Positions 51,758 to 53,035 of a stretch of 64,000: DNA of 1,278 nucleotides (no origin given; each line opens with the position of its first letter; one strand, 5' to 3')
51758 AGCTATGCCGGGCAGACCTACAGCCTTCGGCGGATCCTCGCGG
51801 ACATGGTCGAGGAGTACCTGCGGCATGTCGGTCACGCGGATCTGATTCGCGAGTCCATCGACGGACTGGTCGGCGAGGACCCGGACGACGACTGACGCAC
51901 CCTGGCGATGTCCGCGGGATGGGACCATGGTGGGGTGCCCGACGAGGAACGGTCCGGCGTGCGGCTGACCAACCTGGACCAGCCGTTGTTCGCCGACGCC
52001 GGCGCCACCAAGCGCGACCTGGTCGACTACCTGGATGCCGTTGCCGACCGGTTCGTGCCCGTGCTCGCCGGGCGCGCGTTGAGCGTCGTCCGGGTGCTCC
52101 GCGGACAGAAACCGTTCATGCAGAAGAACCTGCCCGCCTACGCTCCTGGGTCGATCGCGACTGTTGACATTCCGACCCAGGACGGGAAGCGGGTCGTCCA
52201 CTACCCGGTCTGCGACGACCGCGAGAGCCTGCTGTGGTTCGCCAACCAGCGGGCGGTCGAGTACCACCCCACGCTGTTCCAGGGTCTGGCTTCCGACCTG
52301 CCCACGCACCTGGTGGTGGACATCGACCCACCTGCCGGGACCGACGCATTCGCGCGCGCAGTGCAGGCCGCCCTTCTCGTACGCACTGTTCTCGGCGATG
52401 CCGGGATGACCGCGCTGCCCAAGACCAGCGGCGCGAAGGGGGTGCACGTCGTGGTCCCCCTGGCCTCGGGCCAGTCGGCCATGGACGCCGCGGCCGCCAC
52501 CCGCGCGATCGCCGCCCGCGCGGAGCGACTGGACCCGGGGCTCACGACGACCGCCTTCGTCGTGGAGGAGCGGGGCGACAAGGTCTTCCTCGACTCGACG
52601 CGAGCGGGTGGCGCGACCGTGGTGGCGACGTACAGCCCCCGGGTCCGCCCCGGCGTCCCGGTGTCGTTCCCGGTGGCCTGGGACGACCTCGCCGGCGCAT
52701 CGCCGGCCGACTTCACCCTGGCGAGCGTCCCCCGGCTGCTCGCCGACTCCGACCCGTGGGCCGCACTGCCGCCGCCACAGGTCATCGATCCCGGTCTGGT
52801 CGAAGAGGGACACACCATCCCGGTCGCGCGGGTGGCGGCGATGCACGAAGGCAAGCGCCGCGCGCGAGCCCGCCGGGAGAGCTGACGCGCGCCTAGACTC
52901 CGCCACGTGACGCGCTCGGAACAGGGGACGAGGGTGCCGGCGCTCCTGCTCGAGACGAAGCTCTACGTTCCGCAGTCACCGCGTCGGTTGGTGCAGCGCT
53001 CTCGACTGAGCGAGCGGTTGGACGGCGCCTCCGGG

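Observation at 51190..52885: tRNA-Thr followed by a 20-bp hairpin, a DinB/DUF664 gene and a stand-alone LigD polymerase-domain gene: a possible small accessory islet without an integrase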

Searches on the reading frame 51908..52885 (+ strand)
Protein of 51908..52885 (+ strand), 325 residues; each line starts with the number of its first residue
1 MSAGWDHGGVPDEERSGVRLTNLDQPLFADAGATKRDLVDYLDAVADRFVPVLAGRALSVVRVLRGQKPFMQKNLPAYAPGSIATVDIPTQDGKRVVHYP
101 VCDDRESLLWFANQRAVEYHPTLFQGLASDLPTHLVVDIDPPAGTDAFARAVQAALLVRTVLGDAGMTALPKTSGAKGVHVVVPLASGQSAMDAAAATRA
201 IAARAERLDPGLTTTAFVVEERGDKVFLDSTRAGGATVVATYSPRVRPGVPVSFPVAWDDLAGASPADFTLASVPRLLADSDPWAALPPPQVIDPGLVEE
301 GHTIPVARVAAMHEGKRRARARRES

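Call 4: search_protein_families(library=pfam, proteins=[window:51908-52885:+])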
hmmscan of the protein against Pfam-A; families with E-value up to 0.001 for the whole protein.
window:51908-52885:+ (325 aa): 1 family
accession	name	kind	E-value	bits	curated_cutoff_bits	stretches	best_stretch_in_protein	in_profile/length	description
PF21686.3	LigD_Prim-Pol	-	1.7e-71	241.2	27.4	1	34-284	1-254/254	LigD, primase-polymerase domain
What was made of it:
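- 51935..52885 (+): Single-domain LigD-type primase-polymerase (PolDom), 316 aa from GTG 51935. The ORF is open from ATG 51908. PF21686 at 241 bits (call 4).
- Checked: ORF 51908-52885: matches PF21686 (LigD_Prim-Pol) at 241 bits, profile positions 1-254 of 254 (call 4).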

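Call 23: find_homologous_proteins(query=window:51908-52885:+, max_evalue=1e-20)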
Query window:51908-52885:+ (325 aa): 8000 proteins with E <= 1e-20 among 8000 candidates; the best 120 are listed.
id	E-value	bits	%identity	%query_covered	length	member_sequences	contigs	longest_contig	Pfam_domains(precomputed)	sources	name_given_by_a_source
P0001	1.1e-181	621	91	94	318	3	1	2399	PF21686.4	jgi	jgi:DNA ligase D-like protein (predicted polymerase)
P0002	2.0e-172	591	85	94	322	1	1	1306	PF21686.4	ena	-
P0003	3.2e-172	590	85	94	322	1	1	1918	PF21686.4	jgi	jgi:DNA ligase D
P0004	3.2e-172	590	85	94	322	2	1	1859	PF21686.4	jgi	-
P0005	5.0e-172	590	86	94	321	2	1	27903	PF21686.4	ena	-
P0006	3.5e-171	587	84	94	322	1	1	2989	PF21686.4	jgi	jgi:bifunctional non-homologous end joining protein LigD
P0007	3.7e-171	587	85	94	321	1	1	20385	PF21686.4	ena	-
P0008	8.1e-171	586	84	94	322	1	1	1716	PF21686.4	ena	-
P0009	1.1e-170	585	84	94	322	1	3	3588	PF21686.4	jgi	jgi:bifunctional non-homologous end joining protein LigD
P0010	1.5e-170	585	85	94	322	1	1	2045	PF21686.4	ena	-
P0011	1.9e-170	584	85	94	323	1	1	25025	PF21686.4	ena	-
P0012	2.9e-170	584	83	94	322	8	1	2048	PF21686.4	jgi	jgi:bifunctional non-homologous end joining protein LigD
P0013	4.7e-170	583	84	94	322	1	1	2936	PF21686.4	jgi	jgi:bifunctional non-homologous end joining protein LigD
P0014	1.2e-169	582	85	94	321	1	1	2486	PF21686.4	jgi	jgi:bifunctional non-homologous end joining protein LigD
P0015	1.4e-169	582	85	94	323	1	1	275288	PF21686.4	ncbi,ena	-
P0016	1.5e-169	582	84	94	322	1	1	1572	PF21686.4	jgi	jgi:bifunctional non-homologous end joining protein LigD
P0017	2.0e-169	581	85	94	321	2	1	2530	PF21686.4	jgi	jgi:bifunctional non-homologous end joining protein LigD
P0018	2.1e-169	581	83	94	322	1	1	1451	PF21686.4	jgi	jgi:DNA ligase D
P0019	2.1e-169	581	84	94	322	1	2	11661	PF21686.4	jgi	jgi:bifunctional non-homologous end joining protein LigD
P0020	2.4e-169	581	84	94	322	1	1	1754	PF21686.4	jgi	jgi:bifunctional non-homologous end joining protein LigD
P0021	3.5e-169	580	84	95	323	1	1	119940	PF21686.4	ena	-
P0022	1.2e-168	578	85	94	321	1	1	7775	PF21686.4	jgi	jgi:bifunctional non-homologous end joining protein LigD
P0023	1.3e-168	578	84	94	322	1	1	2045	PF21686.4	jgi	jgi:bifunctional non-homologous end joining protein LigD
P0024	3.6e-168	577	84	94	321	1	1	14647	PF21686.4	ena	-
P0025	4.5e-168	577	81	97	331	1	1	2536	PF21686.4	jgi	jgi:bifunctional non-homologous end joining protein LigD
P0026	5.1e-168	576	84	94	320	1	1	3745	PF21686.4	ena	-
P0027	7.5e-168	576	84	94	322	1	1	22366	PF21686.4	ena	-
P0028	9.2e-168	576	84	94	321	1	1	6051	PF21686.4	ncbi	-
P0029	1.2e-167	575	84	94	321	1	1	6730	PF21686.4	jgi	jgi:bifunctional non-homologous end joining protein LigD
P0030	3.0e-167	574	83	94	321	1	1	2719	PF21686.4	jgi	jgi:DNA ligase D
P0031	3.2e-167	574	84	95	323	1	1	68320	PF21686.4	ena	-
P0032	3.8e-167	574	83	94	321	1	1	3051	PF21686.4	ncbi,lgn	ncbi:MAG: DNA polymerase domain-containing protein [Actinomycetes bacterium]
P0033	4.3e-167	573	83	94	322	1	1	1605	PF21686.4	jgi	jgi:bifunctional non-homologous end joining protein LigD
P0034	5.0e-167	573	84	94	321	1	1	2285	PF21686.4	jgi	jgi:DNA ligase D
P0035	5.1e-167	573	84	94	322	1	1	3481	PF21686.4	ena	-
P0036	6.3e-167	573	82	94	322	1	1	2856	PF21686.4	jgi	jgi:bifunctional non-homologous end joining protein LigD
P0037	9.9e-167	572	82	94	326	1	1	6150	PF21686.4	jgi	jgi:bifunctional non-homologous end joining protein LigD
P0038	1.2e-166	572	83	94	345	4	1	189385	PF21686.4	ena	-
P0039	1.2e-166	572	84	94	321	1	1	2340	PF21686.4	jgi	jgi:bifunctional non-homologous end joining protein LigD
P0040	1.5e-166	572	83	94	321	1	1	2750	PF21686.4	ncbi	-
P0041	1.8e-166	571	83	94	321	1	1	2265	PF21686.4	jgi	jgi:bifunctional non-homologous end joining protein LigD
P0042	1.9e-166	571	82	94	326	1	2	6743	PF21686.4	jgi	jgi:bifunctional non-homologous end joining protein LigD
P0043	1.9e-166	571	83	94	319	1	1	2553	PF21686.4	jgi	jgi:DNA ligase D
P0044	2.1e-166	571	84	94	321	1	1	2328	PF21686.4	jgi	jgi:DNA ligase D-like protein (predicted polymerase)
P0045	2.4e-166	571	84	94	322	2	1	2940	PF21686.4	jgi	jgi:bifunctional non-homologous end joining protein LigD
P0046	2.7e-166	571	83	94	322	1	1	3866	PF21686.4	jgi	jgi:bifunctional non-homologous end joining protein LigD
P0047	2.7e-166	571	83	94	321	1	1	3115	PF21686.4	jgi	jgi:bifunctional non-homologous end joining protein LigD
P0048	3.1e-166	571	84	94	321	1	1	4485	PF21686.4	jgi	jgi:DNA ligase D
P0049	3.2e-166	571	84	94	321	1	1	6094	PF21686.4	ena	-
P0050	3.4e-166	570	82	94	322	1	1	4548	PF21686.4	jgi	jgi:bifunctional non-homologous end joining protein LigD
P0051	3.6e-166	570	83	94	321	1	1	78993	PF21686.4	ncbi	-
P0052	3.7e-166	570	84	94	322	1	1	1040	PF21686.4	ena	-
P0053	4.3e-166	570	82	94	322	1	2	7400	PF21686.4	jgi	jgi:bifunctional non-homologous end joining protein LigD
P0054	4.6e-166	570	83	94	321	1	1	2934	PF21686.4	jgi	jgi:DNA ligase D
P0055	4.9e-166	570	82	94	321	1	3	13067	PF21686.4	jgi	jgi:bifunctional non-homologous end joining protein LigD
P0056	5.8e-166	570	82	94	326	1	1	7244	PF21686.4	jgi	jgi:bifunctional non-homologous end joining protein LigD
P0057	6.1e-166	570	83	94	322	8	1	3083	PF21686.4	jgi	jgi:bifunctional non-homologous end joining protein LigD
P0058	7.0e-166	569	83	94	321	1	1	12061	PF21686.4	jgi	jgi:DNA ligase D-like protein (predicted polymerase)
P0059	7.6e-166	569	83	94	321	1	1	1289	PF21686.4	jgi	jgi:DNA ligase D-like protein (predicted polymerase)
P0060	8.1e-166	569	80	97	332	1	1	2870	PF21686.4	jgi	jgi:bifunctional non-homologous end joining protein LigD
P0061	8.2e-166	569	84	94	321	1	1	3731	PF21686.4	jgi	jgi:DNA ligase D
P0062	9.4e-166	569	82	94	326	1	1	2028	PF21686.4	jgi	jgi:bifunctional non-homologous end joining protein LigD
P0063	9.4e-166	569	83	94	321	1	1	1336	PF21686.4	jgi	jgi:bifunctional non-homologous end joining protein LigD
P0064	1.2e-165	569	83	94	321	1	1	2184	PF21686.4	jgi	-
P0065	1.2e-165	569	82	95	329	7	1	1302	PF21686.4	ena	-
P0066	1.5e-165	568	82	94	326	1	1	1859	PF21686.4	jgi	jgi:bifunctional non-homologous end joining protein LigD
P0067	2.1e-165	568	83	94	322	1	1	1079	PF21686.4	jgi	jgi:bifunctional non-homologous end joining protein LigD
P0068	2.5e-165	568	83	94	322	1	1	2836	PF21686.4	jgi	jgi:bifunctional non-homologous end joining protein LigD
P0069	2.6e-165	568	83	94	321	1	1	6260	PF21686.4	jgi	jgi:DNA ligase D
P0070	2.9e-165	567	82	94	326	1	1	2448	PF21686.4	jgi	jgi:bifunctional non-homologous end joining protein LigD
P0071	3.3e-165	567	82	94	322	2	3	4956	PF21686.4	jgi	jgi:bifunctional non-homologous end joining protein LigD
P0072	3.7e-165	567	83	94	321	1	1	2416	PF21686.4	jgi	jgi:DNA ligase D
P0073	4.6e-165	567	83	94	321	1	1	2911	PF21686.4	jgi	jgi:DNA ligase D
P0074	4.6e-165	567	82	94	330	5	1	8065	PF21686.4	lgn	-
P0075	5.2e-165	567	82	95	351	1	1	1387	PF21686.4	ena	-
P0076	5.8e-165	566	83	94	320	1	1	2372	PF21686.4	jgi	jgi:bifunctional non-homologous end joining protein LigD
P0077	1.0e-164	566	81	95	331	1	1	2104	PF21686.4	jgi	-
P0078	1.8e-164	565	82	94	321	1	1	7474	PF21686.4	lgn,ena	-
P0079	2.4e-164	564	82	94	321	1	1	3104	PF21686.4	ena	-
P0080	2.7e-164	564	82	94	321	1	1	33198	PF21686.4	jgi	jgi:bifunctional non-homologous end joining protein LigD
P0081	3.2e-164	564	83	93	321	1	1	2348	PF21686.4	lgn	-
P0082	3.5e-164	564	83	94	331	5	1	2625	PF21686.4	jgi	jgi:DNA ligase D-like protein (predicted polymerase)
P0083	3.9e-164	564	82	94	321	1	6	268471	PF21686.4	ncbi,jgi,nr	ncbi:MAG: bifunctional non-ous end joining protein LigD [Actinomycetota bacterium]|jgi:DNA ligase D-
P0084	3.9e-164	564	82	94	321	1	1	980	PF21686.4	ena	-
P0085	4.2e-164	564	81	94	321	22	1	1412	PF21686.4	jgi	-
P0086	4.4e-164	564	82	94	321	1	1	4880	PF21686.4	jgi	jgi:DNA ligase D-like protein (predicted polymerase)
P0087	4.9e-164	563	82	94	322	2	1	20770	PF21686.4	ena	-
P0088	5.7e-164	563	82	94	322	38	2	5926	PF21686.4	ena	-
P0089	6.4e-164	563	82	94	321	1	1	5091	PF21686.4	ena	-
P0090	9.0e-164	563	82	94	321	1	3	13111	PF21686.4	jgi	jgi:bifunctional non-homologous end joining protein LigD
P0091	9.4e-164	562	81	94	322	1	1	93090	PF21686.4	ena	-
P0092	1.0e-163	562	82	97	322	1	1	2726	PF21686.4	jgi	jgi:bifunctional non-homologous end joining protein LigD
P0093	1.2e-163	562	82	94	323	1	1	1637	PF21686.4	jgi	jgi:bifunctional non-homologous end joining protein LigD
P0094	1.5e-163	562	81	92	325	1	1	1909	PF21686.4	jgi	jgi:bifunctional non-homologous end joining protein LigD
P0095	1.6e-163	562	83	94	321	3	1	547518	PF21686.4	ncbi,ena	-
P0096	1.9e-163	561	81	94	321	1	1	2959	PF21686.4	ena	-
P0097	1.9e-163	561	81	94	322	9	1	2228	PF21686.4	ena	-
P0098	2.0e-163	561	82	94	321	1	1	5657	PF21686.4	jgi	jgi:DNA ligase D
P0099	2.1e-163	561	81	94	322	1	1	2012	PF21686.4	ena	-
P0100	2.1e-163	561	82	97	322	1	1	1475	PF21686.4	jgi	jgi:bifunctional non-homologous end joining protein LigD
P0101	2.1e-163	561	81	94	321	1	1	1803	PF21686.4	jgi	jgi:DNA ligase D-like protein (predicted polymerase)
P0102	2.5e-163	561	85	92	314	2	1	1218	PF21686.4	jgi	jgi:bifunctional non-homologous end joining protein LigD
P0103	2.9e-163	561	81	94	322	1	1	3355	PF21686.4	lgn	-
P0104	3.5e-163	561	82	94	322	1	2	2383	PF21686.4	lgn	-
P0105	3.5e-163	561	82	94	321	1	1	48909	PF21686.4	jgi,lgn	-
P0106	4.0e-163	560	82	94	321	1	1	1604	PF21686.4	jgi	-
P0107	4.6e-163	560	82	94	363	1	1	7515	PF21686.4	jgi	jgi:bifunctional non-homologous end joining protein LigD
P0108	4.8e-163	560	81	94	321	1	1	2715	PF21686.4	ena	-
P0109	5.4e-163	560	82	94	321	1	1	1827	PF21686.4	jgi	jgi:DNA ligase D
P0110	6.7e-163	560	82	94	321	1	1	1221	PF21686.4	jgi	jgi:bifunctional non-homologous end joining protein LigD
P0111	7.1e-163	560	82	94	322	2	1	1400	PF21686.4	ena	-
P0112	8.6e-163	559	82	94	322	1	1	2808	PF21686.4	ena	-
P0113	1.2e-162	559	81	95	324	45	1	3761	PF21686.4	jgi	jgi:DNA ligase D-like protein (predicted polymerase)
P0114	1.5e-162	559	84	94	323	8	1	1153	PF21686.4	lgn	-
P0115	1.7e-162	558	81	94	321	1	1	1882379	PF21686.4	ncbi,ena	-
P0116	2.2e-162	558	81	94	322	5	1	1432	PF21686.4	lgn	-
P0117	2.6e-162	558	82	94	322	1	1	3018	PF21686.4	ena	-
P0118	2.8e-162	558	81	97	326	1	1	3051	PF21686.4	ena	-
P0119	3.0e-162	558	81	94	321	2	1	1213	PF21686.4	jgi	-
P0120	3.2e-162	557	81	94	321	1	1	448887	PF21686.4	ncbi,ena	-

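Call 24: search_solved_structures(query=window:51908-52885:+, show_alignments=2)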
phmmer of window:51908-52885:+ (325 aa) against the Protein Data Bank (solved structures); distinct sequences matched with E-value up to 0.001: 5.
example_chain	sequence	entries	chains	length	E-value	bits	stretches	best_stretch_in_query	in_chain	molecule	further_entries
5op0_B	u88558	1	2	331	1.1e-34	123.5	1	17-289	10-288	DNA polymerase LigD, polymerase domain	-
6sa0_A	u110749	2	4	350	1.2e-34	123.4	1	17-289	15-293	DNA polymerase LigD, polymerase domain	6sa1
5dmu_A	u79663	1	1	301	6.3e-32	114.5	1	16-274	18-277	NHEJ Polymerase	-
2iru_A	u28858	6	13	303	6e-31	111.3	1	7-265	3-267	Putative DNA ligase-like protein Rv0938/MT0965 | DNA ligase-like protein Rv0938/MT0965 | Putative DNA ligase-like protein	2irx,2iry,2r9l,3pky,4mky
2fao_A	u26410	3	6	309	5.7e-23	85.1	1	12-286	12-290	probable ATP-dependent DNA ligase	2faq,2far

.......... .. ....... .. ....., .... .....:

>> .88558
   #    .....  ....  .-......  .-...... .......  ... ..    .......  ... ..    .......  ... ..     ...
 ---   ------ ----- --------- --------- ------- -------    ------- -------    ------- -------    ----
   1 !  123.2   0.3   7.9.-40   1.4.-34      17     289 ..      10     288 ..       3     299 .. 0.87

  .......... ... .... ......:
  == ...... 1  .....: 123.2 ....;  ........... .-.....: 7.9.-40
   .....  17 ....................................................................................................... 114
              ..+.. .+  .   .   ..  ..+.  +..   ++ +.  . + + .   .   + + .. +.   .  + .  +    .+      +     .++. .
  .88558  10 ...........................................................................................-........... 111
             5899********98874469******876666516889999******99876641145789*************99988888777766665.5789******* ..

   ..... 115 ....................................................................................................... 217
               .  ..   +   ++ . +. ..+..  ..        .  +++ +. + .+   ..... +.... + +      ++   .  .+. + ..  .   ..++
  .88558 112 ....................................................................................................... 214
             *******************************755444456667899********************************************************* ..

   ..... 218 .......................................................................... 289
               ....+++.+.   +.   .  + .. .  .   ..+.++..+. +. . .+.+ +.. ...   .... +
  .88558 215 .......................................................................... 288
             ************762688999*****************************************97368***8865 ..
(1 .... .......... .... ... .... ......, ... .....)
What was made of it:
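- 51935..52885 (+): PDB sequence matches: Prim-PolC 5OP0 at 1e-34 and Mtb LigD-Pol 2IRU at 6e-31 (call 24).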

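Call 26: find_encoding_contigs(protein=P0015, flank=8000, max_places=2)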
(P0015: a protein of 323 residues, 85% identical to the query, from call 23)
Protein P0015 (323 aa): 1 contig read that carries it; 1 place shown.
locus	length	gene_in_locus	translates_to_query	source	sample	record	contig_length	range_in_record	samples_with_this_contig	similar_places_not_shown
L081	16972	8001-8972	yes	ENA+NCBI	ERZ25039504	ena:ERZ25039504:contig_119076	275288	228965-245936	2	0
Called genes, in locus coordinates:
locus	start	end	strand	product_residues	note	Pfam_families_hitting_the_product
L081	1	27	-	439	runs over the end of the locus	PF01139:RtcB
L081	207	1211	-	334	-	PF04655:APH_6_hur, PF01636:APH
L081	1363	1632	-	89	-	-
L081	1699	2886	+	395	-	-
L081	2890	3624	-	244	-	-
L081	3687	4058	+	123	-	PF01636:APH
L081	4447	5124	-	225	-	-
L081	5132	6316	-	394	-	PF04542:Sigma70_r2, PF08281:Sigma70_r4_2, PF20239:DUF6596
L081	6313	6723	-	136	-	PF03795:YCII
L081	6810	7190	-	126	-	PF01243:PNPOx_N (weak)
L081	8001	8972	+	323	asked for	PF21686:LigD_Prim-Pol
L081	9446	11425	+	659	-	PF09826:Beta_propel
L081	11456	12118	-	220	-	PF19700:DUF6198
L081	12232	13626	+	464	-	PF00392:GntR, PF00155:Aminotran_1_2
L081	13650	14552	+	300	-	-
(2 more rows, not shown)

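Call 27: find_encoding_contigs(protein=P0005, flank=8000, max_places=2)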
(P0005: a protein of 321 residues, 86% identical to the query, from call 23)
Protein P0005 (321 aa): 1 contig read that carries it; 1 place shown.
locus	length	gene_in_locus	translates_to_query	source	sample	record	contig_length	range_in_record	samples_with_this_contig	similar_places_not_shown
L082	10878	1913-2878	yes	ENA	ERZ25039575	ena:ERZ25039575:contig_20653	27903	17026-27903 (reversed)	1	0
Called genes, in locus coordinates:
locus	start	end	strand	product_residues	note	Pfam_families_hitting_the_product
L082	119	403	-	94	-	PF00702:Hydrolase, PF13419:HAD_2, PF13242:Hydrolase_like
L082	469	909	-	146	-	PF13344:Hydrolase_6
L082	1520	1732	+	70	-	PF01738:DLH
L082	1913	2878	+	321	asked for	PF21686:LigD_Prim-Pol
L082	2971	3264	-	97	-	PF00441:Acyl-CoA_dh_1, PF08028:Acyl-CoA_dh_2, PF22924:ACOX_C_alpha1 (weak)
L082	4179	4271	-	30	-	-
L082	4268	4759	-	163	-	PF00296:Bac_luciferase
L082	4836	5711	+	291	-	-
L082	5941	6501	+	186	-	PF00984:UDPG_MGDP_dh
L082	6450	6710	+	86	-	PF03720:UDPG_MGDP_dh_C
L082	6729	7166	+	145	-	PF13380:CoA_binding_2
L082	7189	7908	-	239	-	PF00132:Hexapep (weak), PF25084:LbH_EIF2B (faint), PF25087:GMPPB_C (faint), PF00132:Hexapep (weak), PF13720:Acetyltransf_11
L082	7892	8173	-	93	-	PF00132:Hexapep, PF14602:Hexapep_2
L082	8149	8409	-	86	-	-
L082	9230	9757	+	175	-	PF01266:DAO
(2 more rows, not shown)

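Call 28: find_encoding_contigs(protein=P0115, flank=8000, max_places=2)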
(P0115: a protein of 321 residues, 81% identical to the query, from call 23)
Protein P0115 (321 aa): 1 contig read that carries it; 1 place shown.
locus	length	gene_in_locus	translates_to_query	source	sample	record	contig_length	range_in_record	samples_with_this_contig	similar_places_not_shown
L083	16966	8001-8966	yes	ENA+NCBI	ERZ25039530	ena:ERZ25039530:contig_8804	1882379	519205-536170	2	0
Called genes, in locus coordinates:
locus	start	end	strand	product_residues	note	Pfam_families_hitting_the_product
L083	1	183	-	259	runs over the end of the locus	PF09339:HTH_IclR, PF25213:HVO_A0261_N (weak), PF01614:IclR_C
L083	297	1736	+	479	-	PF06253:MTTB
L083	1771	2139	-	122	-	PF03795:YCII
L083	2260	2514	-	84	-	-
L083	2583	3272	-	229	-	PF00882:Zn_dep_PLPC, PF13803:DUF4184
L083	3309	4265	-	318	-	PF08240:ADH_N, PF00107:ADH_zinc_N, PF13602:ADH_zinc_N_2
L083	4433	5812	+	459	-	PF00353:HemolysinCabind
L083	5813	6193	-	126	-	-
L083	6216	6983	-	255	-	-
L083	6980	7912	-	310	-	PF00005:ABC_tran, PF13304:AAA_21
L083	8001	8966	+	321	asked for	PF21686:LigD_Prim-Pol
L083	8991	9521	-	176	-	PF05995:CDO_I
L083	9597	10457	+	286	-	PF00126:HTH_1, PF12802:MarR_2 (weak), PF13518:HTH_28 (faint), PF03466:LysR_substrate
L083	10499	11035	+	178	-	PF11716:MDMPI_N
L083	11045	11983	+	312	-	PF01636:APH, PF01633:Choline_kinase (weak)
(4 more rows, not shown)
